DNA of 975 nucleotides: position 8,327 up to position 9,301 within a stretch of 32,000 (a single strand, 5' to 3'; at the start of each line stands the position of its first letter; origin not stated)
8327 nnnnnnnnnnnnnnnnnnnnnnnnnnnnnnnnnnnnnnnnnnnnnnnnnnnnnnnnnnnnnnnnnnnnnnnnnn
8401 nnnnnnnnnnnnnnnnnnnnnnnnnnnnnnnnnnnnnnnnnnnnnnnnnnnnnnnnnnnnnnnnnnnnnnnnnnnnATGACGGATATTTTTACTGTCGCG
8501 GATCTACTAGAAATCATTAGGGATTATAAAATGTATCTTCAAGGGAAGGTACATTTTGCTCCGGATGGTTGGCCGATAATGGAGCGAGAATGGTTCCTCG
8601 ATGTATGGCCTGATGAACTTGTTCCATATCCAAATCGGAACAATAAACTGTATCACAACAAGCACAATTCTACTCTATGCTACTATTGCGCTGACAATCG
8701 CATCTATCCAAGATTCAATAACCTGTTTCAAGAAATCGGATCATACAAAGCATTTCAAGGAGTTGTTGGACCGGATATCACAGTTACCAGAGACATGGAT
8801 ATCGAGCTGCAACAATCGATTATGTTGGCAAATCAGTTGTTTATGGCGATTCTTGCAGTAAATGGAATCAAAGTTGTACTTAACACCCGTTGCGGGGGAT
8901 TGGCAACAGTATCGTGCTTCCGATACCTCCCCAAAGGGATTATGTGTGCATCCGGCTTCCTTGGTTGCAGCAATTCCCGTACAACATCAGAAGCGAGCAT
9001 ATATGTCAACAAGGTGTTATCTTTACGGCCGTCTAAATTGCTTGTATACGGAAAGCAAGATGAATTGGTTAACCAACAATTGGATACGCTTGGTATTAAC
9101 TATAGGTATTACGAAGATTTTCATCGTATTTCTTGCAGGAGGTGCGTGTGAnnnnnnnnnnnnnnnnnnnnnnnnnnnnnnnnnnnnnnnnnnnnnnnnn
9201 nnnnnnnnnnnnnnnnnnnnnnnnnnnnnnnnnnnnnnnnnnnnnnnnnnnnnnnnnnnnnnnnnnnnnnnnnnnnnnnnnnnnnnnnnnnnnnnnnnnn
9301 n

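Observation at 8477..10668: DUF4417-led, translationally coupled five-gene operon of unrecognisable proteins, a candidate undescribed conflict or defence module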

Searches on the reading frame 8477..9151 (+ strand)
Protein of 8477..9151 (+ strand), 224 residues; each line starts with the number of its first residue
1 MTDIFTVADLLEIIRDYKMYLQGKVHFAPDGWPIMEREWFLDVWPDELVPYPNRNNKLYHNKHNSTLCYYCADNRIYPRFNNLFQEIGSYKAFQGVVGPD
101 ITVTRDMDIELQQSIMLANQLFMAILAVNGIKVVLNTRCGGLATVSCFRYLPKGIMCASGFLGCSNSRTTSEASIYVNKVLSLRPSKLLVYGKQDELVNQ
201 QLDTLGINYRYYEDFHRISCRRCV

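Call 4: search_protein_families(library=pfam, proteins=[window:8477-9151:+], max_evalue=1)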
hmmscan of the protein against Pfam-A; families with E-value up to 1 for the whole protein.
window:8477-9151:+ (224 aa): 2 families
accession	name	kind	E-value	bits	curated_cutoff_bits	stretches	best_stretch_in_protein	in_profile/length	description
PF14386.11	DUF4417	-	1.4e-13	51.2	28.9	1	41-202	18-176/183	Domain of unknown function (DUF4417)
PF25408.1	AAA_lid_NAV1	-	0.068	13.4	27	1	37-54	58-75/115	NAV1-like, AAA+ ATPase lid domain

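Call 5: search_protein_families(library=phrogs, proteins=[window:8477-9151:+], max_evalue=1)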
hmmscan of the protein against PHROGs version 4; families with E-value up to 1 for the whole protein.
window:8477-9151:+ (224 aa): 2 families
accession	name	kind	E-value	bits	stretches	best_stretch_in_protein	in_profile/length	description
phrog_940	-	DNA, RNA and nucleotide metabolism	2.1e-10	41.4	1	34-216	178-358/388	nuclease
phrog_8680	-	unknown function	3.1e-09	37.3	1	41-215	39-213/221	-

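Call 6: search_protein_families(library=padloc, proteins=[window:8477-9151:+], max_evalue=1)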
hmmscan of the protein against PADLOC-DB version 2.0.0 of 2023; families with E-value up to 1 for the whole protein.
window:8477-9151:+ (224 aa): 0 families

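Call 7: search_protein_families(library=ncbifam, proteins=[window:8477-9151:+], max_evalue=1)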
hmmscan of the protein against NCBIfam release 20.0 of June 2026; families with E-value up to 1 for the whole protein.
window:8477-9151:+ (224 aa): 0 families

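Call 9: search_solved_structures(query=window:8477-9151:+, max_evalue=10, show_alignments=2)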
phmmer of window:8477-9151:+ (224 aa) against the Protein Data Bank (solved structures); distinct sequences matched with E-value up to 10: 3.
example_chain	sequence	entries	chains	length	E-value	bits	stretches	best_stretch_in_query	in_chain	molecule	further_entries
2dmw_A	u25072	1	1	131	0.9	12.3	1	40-78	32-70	synaptobrevin-like 1 variant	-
2vx8_A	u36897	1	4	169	1.3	11.8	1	40-78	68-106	NUCLEOPORIN-LIKE PROTEIN RIP, VESICLE-ASSOCIATED MEMBRANE PROTEIN 7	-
1vqs_A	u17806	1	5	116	1.6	11.4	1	74-129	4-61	hypothetical protein AGR_L_1239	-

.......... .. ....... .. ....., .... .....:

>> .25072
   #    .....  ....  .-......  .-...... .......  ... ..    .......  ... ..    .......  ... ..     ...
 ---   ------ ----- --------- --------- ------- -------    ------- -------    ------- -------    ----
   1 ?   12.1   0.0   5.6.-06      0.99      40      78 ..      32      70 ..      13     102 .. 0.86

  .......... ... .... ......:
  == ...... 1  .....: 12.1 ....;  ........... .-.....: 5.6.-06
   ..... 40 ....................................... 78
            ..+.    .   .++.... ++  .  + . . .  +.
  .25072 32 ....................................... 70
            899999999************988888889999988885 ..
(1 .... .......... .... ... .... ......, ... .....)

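Call 12: find_encoding_contigs(protein=window:8477-9151:+, flank=10000, max_places=10)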
Protein window:8477-9151:+ (224 aa): 6 contigs read that carry it; 6 places shown.
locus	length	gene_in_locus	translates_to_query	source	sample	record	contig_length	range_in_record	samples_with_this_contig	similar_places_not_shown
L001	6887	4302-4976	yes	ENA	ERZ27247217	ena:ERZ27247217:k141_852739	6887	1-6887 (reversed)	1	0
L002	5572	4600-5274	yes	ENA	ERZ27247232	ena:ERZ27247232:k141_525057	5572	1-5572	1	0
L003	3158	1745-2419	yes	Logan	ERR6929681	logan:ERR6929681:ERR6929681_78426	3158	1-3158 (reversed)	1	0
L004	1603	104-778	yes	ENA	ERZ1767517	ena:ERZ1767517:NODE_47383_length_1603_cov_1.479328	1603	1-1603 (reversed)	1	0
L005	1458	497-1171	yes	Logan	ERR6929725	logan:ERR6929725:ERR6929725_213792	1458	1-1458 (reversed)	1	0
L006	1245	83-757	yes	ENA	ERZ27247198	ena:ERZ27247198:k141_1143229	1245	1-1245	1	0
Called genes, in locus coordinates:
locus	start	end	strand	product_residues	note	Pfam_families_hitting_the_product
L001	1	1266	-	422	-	?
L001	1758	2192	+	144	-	PF00572:Ribosomal_L13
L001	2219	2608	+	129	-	PF00380:Ribosomal_S9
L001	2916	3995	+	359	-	-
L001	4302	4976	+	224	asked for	PF14386:DUF4417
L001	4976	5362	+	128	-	-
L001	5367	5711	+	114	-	-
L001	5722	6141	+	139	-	-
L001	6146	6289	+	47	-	-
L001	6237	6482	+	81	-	-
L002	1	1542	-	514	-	?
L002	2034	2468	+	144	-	PF00572:Ribosomal_L13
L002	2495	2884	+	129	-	PF00380:Ribosomal_S9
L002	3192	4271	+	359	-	-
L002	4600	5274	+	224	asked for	PF14386:DUF4417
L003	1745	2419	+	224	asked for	PF14386:DUF4417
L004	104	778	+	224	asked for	PF14386:DUF4417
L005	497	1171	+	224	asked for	PF14386:DUF4417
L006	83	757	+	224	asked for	PF14386:DUF4417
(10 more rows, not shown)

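Call 17: find_homologous_proteins(query=window:8477-9151:+, max_evalue=0.001)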
Query window:8477-9151:+ (224 aa): 113 proteins with E <= 0.001 among 241 candidates.
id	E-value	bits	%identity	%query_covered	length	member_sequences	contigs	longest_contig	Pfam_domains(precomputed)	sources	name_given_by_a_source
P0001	2.4e-140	484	100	92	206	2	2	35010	PF14386.12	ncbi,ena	-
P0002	4.0e-125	434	91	92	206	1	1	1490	PF14386.12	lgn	-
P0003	2.7e-100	353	65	100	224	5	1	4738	PF14386.12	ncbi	-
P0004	4.0e-100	352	65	100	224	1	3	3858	PF14386.12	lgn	-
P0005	1.3e-95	337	63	100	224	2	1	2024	PF14386.12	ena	-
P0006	1.5e-94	334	63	100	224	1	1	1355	PF14386.12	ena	-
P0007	6.3e-87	309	59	98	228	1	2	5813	PF14386.12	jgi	jgi:hypothetical protein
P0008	1.6e-83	298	56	98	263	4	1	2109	PF14386.12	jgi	jgi:hypothetical protein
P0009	1.9e-83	297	58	98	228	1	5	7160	PF14386.12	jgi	jgi:hypothetical protein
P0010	5.8e-83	296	58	98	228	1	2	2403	PF14386.12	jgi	jgi:hypothetical protein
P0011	1.4e-80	288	56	98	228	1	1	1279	PF14386.12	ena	-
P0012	4.1e-77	277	56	97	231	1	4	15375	PF14386.12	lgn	-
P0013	3.8e-75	270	52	99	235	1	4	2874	PF14386.12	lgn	-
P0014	1.4e-74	269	53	99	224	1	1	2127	PF14386.12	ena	-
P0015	3.6e-74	267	53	99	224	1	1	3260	PF14386.12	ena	-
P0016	6.6e-73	263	51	99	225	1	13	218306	PF14386.12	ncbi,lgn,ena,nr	ncbi:MAG: DUF4417 domain-containing protein [Clostridia bacterium]|nr:DUF4417 domain-containing prot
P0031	4.2e-70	254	49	100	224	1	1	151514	PF14386.12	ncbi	-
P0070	3.7e-64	234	52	96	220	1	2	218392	PF14386.12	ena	-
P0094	2.5e-54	202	43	94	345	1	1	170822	PF14386.12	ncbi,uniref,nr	ncbi:DUF4417 domain-containing protein [Bifidobacterium olomucense]|uniref:Uncharacterized protein n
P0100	9.3e-50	187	42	96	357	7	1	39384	PF14386.12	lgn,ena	-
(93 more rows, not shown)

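Call 22: find_related_loci(query=A2, collection=genome_contigs, flank=10000)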
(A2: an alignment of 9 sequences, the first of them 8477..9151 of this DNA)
Query A2 (224 aa) in genome_contigs; peptide patterns used: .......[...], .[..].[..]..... (x = any residue, [..] = any of these).
314 stretches matched a pattern; 48 encode a relative of the query (tblastn E <= 1e-3); 48 distinct loci.
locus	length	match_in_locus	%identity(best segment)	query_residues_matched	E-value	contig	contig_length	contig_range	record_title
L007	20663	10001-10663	52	1-222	4e-76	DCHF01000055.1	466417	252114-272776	MAG TPA_asm: Lachnospiraceae bacterium UBA1759 UBA1759_contig_1391, whole genome shotgun sequence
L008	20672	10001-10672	49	1-224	2e-75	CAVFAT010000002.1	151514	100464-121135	Bacteroidaceae bacterium isolate G02651-L1_cleanbin_000029 genome assembly, contig: Spades_G02651-L1_contig_27, whole ge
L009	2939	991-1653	50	1-222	1e-74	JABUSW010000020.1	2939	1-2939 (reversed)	MAG: Blautia sp. isolate MAG23 c_000000023211, whole genome shotgun sequence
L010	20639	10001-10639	50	4-216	2e-72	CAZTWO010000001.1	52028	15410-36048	MAG TPA_asm: uncultured Ruminococcus sp. isolate binchicken_co354_49 genome assembly, contig: NODE_450_length_52028_cov_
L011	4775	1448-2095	50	4-219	2e-71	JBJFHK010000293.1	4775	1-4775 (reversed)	MAG: Eubacterium sp. isolate PUUB62_bin.015 NODE_8814_length_4775_cov_19.611229, whole genome shotgun sequence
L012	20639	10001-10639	47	7-219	1e-68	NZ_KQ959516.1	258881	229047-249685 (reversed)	Atopobium deltae strain DNF00019 Scaffold125, whole genome shotgun sequence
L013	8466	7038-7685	47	6-221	8e-67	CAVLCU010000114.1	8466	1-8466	Lachnospiraceae bacterium isolate G02639-L1_cleanbin_000018 genome assembly, contig: Spades_G02639-L1_contig_2605, whole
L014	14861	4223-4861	47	4-216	2e-66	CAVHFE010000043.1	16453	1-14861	Oscillospiraceae bacterium isolate H07681-L1_cleanbin_000015 genome assembly, contig: Spades_H07681-L1_contig_2287, whol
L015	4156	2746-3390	47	4-218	1e-65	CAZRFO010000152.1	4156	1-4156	MAG TPA_asm: uncultured Eggerthellaceae bacterium isolate binchicken_co354_320 genome assembly, contig: NODE_24777_lengt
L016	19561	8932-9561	46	9-219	3e-65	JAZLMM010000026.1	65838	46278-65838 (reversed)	MAG: Oscillospiraceae bacterium isolate T1900044955_TA20190009.MAGScoT_cleanbin_000001 SGB_3808_k141_35602, whole genome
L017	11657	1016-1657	46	4-218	1e-64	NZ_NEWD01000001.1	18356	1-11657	Bifidobacterium vansinderenii strain Tam10B Contig_1, whole genome shotgun sequence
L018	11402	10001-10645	46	4-219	1e-64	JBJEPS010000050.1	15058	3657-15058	MAG: Candidatus Fimenecus sp. isolate PUUB15_bin.004 NODE_3735_length_15058_cov_8.495101, whole genome shotgun sequence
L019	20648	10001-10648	47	3-219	3e-64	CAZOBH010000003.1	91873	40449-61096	MAG TPA_asm: uncultured Clostridium sp. isolate binchicken_co353_168 genome assembly, contig: NODE_239_length_91873_cov_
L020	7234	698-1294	48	20-219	5e-64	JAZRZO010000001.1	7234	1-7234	MAG: Lachnospiraceae bacterium isolate T1900044948_TA20190001.MAGScoT_cleanbin_000008 SGB_3504_k141_2354498, whole genom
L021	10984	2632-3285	48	4-222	6e-64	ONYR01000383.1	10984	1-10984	uncultured Clostridiales bacterium isolate RUG760 genome assembly, contig: k87_13999144, whole genome shotgun sequence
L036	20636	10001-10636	45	4-216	4e-57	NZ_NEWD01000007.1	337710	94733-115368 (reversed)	Bifidobacterium vansinderenii strain Tam10B Contig_7, whole genome shotgun sequence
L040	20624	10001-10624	43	9-217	3e-55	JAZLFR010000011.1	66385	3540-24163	MAG: Fibrobacteraceae bacterium isolate T1900045002_TA20190064.MAGScoT_cleanbin_000015 SGB_4315_k141_306170, whole genom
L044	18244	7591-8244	41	4-222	9e-58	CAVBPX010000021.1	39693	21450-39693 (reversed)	Eggerthellaceae bacterium isolate H07662-L1_cleanbin_000001 genome assembly, contig: Spades_H07662-L1_contig_40, whole g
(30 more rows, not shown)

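Call 24: find_encoding_contigs(protein=P0016, flank=10000, max_places=3)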
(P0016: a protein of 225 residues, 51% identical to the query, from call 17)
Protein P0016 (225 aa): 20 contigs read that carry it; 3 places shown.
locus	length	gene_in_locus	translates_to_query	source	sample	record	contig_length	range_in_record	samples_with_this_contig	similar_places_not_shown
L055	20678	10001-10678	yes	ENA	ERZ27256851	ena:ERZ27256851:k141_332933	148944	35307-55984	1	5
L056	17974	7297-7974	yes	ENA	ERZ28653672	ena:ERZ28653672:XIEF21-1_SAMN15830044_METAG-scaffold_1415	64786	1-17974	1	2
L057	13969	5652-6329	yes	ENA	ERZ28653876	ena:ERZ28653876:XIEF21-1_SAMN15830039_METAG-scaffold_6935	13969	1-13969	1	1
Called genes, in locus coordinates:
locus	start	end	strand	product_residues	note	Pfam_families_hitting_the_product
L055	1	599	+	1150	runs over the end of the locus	PF00270:DEAD (faint), PF00580:UvrD-helicase, PF13245:AAA_19, PF13361:UvrD_C, PF13538:UvrD_C_2 (faint), PF12705:PDDEXK_1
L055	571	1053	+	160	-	-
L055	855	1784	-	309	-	PF13483:Lactamase_B_3 (faint), PF12706:Lactamase_B_2 (weak)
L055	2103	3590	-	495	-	PF02952:Fucose_iso_C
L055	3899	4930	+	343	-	PF00044:Gp_dh_N, PF02800:Gp_dh_C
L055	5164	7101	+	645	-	PF00664:ABC_membrane, PF00005:ABC_tran, PF02463:SMC_N (weak)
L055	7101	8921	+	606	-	PF00664:ABC_membrane, PF00005:ABC_tran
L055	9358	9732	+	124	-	-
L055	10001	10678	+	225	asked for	PF14386:DUF4417 (weak)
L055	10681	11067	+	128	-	-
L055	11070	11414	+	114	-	-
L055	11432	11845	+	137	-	-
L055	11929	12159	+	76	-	PF04014:MazE_antitoxin (weak)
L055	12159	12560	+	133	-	PF01850:PIN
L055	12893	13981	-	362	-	PF27675:YCF81_N, PF01850:PIN (faint), PF01938:TRAM (weak)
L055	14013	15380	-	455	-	PF18073:Zn_ribbon_LapB, PF13481:AAA_25, PF23442:DUF7125, PF03796:DnaB_C (weak), PF06745:ATPase, PF13541:ChlI, PF05362:Lon_C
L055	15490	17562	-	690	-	PF08239:SH3_3, PF01471:PG_binding_1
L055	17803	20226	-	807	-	PF00133:tRNA-synt_1, PF09334:tRNA-synt_1g, PF13603:tRNA-synt_1_2, PF00133:tRNA-synt_1, PF08264:Anticodon_1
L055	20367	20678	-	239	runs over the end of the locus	-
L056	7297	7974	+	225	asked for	PF14386:DUF4417 (weak)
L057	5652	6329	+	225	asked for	PF14386:DUF4417 (weak)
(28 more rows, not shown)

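Call 25: find_encoding_contigs(protein=P0094, flank=10000, max_places=2)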
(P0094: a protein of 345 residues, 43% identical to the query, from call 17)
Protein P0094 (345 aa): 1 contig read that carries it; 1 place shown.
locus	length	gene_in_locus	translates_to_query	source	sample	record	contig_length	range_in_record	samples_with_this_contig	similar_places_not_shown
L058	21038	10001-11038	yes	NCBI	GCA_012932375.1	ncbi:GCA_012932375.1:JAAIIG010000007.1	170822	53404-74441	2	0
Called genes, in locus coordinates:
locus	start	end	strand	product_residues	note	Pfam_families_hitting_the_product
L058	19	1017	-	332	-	PF02737:3HCDH_N, PF00725:3HCDH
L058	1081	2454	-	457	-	PF07690:MFS_1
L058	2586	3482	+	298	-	PF00126:HTH_1, PF03466:LysR_substrate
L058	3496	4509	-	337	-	PF00512:HisKA, PF02518:HATPase_c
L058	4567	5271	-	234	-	PF00072:Response_reg, PF00486:Trans_reg_C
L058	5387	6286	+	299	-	PF00005:ABC_tran, PF02463:SMC_N (faint), PF13304:AAA_21 (faint)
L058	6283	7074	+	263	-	PF03649:UPF0014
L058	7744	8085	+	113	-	PF13560:HTH_31, PF12844:HTH_19 (weak), PF13443:HTH_26, PF01381:HTH_3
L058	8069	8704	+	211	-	PF06114:Peptidase_M78 (weak)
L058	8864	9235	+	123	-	-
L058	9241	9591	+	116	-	-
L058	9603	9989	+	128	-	-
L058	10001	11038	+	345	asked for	PF14386:DUF4417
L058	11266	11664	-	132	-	PF00190:Cupin_1 (weak), PF07883:Cupin_2, PF02311:AraC_binding (weak)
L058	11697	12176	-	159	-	PF12682:Flavodoxin_4, PF12724:Flavodoxin_5 (faint)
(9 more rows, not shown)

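Call 26: predict_structure(alignment_id=A1)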
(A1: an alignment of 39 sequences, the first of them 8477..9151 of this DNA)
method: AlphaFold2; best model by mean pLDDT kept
length: 224 residues; sequences in the alignment: 39
mean_pLDDT: 93.0   pTM: 0.90
mean pLDDT of the five models: 93.0, 92.3, 92.1, 91.8, 91.5
residues with pLDDT >= 90: 176; 70-90: 44; 50-70: 4; < 50: 0
segments of 3 or more residues with pLDDT < 50: none
pLDDT, mean of each block of 10 residues (from residue 1): 83 97 97 98 97 91 95 91 96 96 88 95 98 92 89 96 89 91 95 94 97 90 69
secondary structure, 60 per line:
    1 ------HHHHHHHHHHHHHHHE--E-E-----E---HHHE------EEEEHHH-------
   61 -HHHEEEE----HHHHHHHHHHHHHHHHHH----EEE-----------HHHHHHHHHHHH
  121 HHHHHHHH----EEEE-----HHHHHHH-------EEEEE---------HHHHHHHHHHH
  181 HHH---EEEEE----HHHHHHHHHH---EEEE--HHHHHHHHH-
elements in order: H7-21 E47-50 E65-68 H73-90 E95-97 H109-128 E133-136 H142-148 E156-160 H170-183 E187-191 H196-205 E209-212 H215-223

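Call 29: fold_search(model_id=the predicted structure, library=pdb)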
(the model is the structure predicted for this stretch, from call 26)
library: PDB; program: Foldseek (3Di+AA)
matches with E <= 10: 859; with E <= 0.001: 0
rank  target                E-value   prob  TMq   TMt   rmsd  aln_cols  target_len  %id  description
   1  1m3u_A                1.6e-02  0.87  0.42  0.37  10.7       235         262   12  Crystal Structure of Ketopantoate Hydroxymethyltransferase complexed the Product Ketopantoate (released 2003-07-22)
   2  1o66_B                1.9e-02  0.80  0.38  0.35  11.4       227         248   11  Crystal structure of 3-methyl-2-oxobutanoate hydroxymethyltransferase (released 2003-11-11)
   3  1o66_D                2.0e-02  0.77  0.38  0.35  11.4       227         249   11  Crystal structure of 3-methyl-2-oxobutanoate hydroxymethyltransferase (released 2003-11-11)
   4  1o66_C                2.1e-02  0.77  0.38  0.36  11.1       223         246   10  Crystal structure of 3-methyl-2-oxobutanoate hydroxymethyltransferase (released 2003-11-11)
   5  2fmn_B                2.1e-02  0.77  0.41  0.34  16.4       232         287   10  Ala177Val mutant of E. coli Methylenetetrahydrofolate Reductase complex with LY309887 (released 2006-04-25)
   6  1o68_A                2.6e-02  0.80  0.41  0.38  11.0       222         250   11  Crystal structure of 3-methyl-2-oxobutanoate hydroxymethyltransferase (released 2003-11-11)
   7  1o66_A                2.9e-02  0.77  0.40  0.37  11.0       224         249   10  Crystal structure of 3-methyl-2-oxobutanoate hydroxymethyltransferase (released 2003-11-11)
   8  1o68_E                3.1e-02  0.77  0.40  0.37  11.1       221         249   11  Crystal structure of 3-methyl-2-oxobutanoate hydroxymethyltransferase (released 2003-11-11)
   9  1o68_B                4.3e-02  0.75  0.42  0.38  10.7       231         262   11  Crystal structure of 3-methyl-2-oxobutanoate hydroxymethyltransferase (released 2003-11-11)
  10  1b5t_A                4.3e-02  0.66  0.38  0.33   6.5       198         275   13  ESCHERICHIA COLI METHYLENETETRAHYDROFOLATE REDUCTASE (released 1999-01-20)
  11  1zp3_B                4.3e-02  0.60  0.40  0.33  16.5       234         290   11  E. coli Methylenetetrahydrofolate Reductase (oxidized) (released 2005-08-09)
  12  3n6q_H                4.5e-02  0.47  0.33  0.26  10.9       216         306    9  Crystal structure of YghZ from E. coli (released 2011-06-15)
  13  7uek                  5.8e-02  0.77  0.37  0.37   5.5       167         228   13  Crystal structure of a de novo designed ovoid TIM barrel OT3 (released 2023-01-18)
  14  7p12                  6.2e-02  0.54  0.31  0.36   7.8       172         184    9  DeNovoTIM13-SB, a de novo designed TIM barrel with a salt-bridge cluster (released 2021-12-15)
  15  3n6q_B                6.2e-02  0.41  0.33  0.26  11.1       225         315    9  Crystal structure of YghZ from E. coli (released 2011-06-15)
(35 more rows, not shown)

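Call 32: find_encoding_contigs(protein=P0031, flank=10000, max_places=1)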
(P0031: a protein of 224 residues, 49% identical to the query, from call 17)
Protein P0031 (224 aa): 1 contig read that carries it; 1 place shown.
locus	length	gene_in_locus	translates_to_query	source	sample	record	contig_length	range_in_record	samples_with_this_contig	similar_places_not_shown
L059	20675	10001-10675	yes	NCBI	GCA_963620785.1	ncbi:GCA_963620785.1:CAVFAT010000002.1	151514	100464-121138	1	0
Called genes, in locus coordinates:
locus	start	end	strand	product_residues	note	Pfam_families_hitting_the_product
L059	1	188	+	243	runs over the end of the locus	PF03591:AzlC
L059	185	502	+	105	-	PF05437:AzlD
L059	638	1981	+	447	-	PF02550:AcetylCoA_hydro, PF13336:AcetylCoA_hyd_C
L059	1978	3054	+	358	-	PF03372:Exo_endo_phos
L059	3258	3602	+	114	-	PF04297:UPF0122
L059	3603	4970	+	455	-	PF02881:SRP54_N, PF00448:SRP54, PF02978:SRP_SPB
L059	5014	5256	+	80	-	PF00886:Ribosomal_S16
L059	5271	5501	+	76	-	PF13083:KH_KhpA-B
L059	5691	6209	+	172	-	PF01782:RimM, PF05239:PRC, PF24986:PRC_RimM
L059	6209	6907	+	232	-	PF01746:tRNA_m1G_MT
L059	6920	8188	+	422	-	PF00654:Voltage_CLC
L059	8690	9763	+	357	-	PF13784:Fic_N, PF02661:Fic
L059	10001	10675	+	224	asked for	PF14386:DUF4417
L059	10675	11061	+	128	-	-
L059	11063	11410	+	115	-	-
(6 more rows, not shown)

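Call 33: find_encoding_contigs(protein=P0070, flank=10000, max_places=1)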
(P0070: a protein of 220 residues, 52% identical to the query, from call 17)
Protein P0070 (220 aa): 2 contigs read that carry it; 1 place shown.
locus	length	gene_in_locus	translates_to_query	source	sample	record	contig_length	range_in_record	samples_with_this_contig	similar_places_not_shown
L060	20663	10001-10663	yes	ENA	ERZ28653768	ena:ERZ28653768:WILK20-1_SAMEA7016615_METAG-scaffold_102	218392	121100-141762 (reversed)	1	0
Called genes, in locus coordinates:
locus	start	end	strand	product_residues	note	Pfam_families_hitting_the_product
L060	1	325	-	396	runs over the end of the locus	-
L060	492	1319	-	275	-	PF01171:ATP_bind_3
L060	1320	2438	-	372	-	PF00266:Aminotran_5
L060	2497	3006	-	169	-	PF10688:Imp-YgjV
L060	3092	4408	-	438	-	-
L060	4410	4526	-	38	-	-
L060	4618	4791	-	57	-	-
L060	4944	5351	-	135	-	-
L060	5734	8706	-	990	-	PF00149:Metallophos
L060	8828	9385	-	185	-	PF03796:DnaB_C, PF06745:ATPase (weak), PF03796:DnaB_C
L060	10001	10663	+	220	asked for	PF14386:DUF4417 (weak)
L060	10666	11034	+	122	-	-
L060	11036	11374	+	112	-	-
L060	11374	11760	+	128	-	-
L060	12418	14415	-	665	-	PF17191:RecG_wedge, PF00270:DEAD, PF04851:ResIII, PF07517:SecA_DEAD (weak), PF22590:Cas3-like_C_2 (faint), PF00271:Helicase_C, PF19833:RecG_dom3_C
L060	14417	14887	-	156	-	PF06695:Sm_multidrug_ex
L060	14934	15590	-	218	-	-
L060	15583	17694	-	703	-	PF27449:LtaS_N, PF00884:Sulfatase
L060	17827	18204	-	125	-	-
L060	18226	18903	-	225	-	PF02223:Thymidylate_kin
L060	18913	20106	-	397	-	PF02511:Thy1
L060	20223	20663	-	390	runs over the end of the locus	PF01637:ATPase_2 (weak), PF27394:Aq_aa27 (weak), PF13173:AAA_14, PF13635:DUF4143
